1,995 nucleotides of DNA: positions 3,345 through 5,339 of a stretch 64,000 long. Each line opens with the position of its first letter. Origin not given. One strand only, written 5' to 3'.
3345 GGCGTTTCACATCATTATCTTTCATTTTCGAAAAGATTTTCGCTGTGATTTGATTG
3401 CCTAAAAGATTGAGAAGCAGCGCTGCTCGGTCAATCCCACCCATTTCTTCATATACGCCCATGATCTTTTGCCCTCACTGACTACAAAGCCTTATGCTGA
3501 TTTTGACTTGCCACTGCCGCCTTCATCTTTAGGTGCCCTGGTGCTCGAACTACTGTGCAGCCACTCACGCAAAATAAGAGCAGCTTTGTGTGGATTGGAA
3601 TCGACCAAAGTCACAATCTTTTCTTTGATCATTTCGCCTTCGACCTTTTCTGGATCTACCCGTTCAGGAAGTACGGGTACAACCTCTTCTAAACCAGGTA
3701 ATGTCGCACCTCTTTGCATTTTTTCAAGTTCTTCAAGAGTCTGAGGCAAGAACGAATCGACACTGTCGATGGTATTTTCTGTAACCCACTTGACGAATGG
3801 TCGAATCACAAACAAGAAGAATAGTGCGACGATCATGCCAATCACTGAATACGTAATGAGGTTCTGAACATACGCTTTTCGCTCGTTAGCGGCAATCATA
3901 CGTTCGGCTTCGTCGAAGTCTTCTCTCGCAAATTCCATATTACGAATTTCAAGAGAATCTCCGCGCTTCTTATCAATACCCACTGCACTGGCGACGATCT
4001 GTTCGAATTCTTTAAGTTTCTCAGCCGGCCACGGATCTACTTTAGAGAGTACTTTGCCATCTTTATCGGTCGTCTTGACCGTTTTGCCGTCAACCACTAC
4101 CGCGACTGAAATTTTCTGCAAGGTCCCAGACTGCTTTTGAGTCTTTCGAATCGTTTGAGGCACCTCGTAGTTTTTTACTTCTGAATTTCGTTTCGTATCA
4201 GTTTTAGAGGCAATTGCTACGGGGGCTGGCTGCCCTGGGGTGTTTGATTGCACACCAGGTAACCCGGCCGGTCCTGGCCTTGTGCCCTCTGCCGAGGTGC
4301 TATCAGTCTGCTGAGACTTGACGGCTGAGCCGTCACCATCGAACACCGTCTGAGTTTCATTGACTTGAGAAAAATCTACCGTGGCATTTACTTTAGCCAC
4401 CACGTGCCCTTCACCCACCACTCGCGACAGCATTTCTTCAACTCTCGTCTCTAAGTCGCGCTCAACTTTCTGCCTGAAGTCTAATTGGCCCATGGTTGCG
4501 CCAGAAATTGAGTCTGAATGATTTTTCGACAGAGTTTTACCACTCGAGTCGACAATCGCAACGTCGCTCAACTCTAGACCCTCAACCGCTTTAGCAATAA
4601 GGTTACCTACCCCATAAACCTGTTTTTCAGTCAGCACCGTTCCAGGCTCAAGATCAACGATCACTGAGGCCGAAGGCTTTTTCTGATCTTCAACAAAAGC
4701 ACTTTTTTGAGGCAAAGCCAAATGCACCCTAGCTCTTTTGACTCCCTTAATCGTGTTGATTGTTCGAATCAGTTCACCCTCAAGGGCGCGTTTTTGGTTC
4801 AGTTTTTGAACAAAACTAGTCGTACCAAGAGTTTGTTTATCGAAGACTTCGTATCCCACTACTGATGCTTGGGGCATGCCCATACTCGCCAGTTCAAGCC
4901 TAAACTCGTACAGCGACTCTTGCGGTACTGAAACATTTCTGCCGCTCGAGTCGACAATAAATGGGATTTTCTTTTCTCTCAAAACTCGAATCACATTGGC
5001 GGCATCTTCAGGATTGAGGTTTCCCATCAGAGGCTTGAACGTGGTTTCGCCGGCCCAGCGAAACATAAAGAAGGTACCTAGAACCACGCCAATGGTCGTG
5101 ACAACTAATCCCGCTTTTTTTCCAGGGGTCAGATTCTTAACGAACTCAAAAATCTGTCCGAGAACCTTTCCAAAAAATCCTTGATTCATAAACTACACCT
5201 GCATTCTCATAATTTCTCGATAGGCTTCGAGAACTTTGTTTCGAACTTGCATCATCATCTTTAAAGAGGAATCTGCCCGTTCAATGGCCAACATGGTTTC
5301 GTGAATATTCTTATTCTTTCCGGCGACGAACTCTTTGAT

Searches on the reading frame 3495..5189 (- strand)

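Call 61: search_protein_families(library=ncbifam, proteins=[window:3495-5189:-], max_evalue=1e-10)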
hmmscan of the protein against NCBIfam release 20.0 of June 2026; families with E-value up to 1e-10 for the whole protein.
window:3495-5189:- (565 aa): 2 families
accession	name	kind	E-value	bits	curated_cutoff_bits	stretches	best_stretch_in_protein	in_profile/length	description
TIGR00206.1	fliF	equivalog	6e-105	352.3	129.75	1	12-546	11-553/555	flagellar basal-body MS-ring/collar protein FliF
TIGR02544.1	III_secr_YscJ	equivalog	1.1e-16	61.1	161.95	1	54-215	22-186/193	type III secretion system inner membrane ring lipoprotein SctJ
